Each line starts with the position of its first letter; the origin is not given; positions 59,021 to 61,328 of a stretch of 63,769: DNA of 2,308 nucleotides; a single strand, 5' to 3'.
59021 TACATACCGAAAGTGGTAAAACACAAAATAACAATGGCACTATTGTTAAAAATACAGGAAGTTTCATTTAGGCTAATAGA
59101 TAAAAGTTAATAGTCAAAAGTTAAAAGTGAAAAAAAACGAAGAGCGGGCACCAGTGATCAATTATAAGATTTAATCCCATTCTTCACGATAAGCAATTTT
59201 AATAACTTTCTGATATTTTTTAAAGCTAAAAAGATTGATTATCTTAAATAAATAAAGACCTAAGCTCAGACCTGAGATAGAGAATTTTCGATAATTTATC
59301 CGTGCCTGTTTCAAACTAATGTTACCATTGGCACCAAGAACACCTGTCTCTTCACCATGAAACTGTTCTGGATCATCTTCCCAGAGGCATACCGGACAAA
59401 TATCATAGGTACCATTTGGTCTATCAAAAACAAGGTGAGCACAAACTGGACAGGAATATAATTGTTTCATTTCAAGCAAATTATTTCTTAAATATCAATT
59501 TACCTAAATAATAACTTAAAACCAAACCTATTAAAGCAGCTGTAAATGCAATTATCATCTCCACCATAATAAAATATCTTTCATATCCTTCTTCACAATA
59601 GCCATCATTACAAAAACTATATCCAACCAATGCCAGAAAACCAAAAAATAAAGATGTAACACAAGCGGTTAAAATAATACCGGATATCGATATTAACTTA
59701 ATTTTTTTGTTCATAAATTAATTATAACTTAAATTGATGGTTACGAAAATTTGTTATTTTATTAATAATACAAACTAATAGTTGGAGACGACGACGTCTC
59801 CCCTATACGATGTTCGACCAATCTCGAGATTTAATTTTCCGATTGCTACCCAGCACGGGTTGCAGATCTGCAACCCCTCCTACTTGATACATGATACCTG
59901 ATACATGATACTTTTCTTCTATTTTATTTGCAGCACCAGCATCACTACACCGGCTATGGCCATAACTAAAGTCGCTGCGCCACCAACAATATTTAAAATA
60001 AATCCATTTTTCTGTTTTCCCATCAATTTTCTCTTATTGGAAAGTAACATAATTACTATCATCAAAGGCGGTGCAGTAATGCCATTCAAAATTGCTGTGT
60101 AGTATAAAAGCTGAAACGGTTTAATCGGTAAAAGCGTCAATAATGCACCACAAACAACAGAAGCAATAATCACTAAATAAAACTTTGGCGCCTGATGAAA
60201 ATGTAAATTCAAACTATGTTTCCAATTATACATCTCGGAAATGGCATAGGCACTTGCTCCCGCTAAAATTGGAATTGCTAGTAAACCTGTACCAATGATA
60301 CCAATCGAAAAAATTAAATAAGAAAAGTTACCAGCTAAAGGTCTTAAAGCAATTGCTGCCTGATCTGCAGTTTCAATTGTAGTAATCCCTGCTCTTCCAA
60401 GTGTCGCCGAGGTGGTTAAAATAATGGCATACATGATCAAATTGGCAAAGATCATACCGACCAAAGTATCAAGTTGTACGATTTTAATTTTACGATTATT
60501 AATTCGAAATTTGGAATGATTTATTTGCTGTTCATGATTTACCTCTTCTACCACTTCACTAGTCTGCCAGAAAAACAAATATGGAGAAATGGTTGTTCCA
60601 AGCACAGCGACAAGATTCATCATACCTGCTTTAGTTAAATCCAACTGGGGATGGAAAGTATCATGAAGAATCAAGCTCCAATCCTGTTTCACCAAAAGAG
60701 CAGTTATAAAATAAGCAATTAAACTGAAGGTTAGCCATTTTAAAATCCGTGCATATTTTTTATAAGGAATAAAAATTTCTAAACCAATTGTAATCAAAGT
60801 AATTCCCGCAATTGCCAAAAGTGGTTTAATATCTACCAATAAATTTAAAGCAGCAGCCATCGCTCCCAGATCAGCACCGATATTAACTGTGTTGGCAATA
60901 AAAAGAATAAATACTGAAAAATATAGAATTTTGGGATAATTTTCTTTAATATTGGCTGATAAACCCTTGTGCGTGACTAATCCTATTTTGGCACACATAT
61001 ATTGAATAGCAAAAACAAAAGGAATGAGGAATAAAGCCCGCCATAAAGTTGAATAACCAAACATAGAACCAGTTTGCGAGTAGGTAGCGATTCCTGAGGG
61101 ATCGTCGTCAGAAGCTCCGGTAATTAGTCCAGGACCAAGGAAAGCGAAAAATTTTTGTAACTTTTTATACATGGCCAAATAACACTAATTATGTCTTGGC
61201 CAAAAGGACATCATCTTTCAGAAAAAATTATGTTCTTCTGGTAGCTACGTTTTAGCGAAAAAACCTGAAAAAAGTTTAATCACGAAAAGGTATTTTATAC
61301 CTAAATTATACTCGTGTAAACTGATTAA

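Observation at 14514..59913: GATAC-based heptanucleotide tandem arrays at 12 intergenic loci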

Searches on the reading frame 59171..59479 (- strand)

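Call 39: search_protein_families(library=pfam, proteins=[window:59171-59479:-], max_evalue=0.0001)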
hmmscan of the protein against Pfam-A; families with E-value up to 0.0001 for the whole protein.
window:59171-59479:- (102 aa): 1 family
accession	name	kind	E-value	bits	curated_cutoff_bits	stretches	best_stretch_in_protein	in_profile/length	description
PF14206.11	Cys_rich_CPCC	-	1.6e-19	69.9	24.5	1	8-66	1-57/75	Cysteine-rich CPCC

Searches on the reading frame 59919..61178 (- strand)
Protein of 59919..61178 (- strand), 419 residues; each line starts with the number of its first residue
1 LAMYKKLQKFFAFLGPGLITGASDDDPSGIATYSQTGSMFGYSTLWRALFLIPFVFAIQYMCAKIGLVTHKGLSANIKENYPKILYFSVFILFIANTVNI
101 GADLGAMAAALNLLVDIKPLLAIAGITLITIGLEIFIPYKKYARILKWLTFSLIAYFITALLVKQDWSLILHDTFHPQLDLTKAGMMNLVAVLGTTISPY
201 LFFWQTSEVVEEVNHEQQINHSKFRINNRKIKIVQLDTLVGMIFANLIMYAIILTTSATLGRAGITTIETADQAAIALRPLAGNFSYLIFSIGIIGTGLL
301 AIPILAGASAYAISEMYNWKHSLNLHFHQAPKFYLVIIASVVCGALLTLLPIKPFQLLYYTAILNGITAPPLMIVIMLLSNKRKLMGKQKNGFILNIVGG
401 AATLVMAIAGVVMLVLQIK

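Call 39: search_protein_families(library=pfam, proteins=[window:59919-61178:-], max_evalue=0.0001)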
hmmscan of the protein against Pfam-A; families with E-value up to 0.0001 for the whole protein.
window:59919-61178:- (419 aa): 1 family
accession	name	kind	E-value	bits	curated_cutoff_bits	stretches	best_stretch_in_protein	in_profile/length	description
PF01566.24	Nramp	-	2.3e-81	274.1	29.8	1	30-392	1-356/357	Natural resistance-associated macrophage protein-like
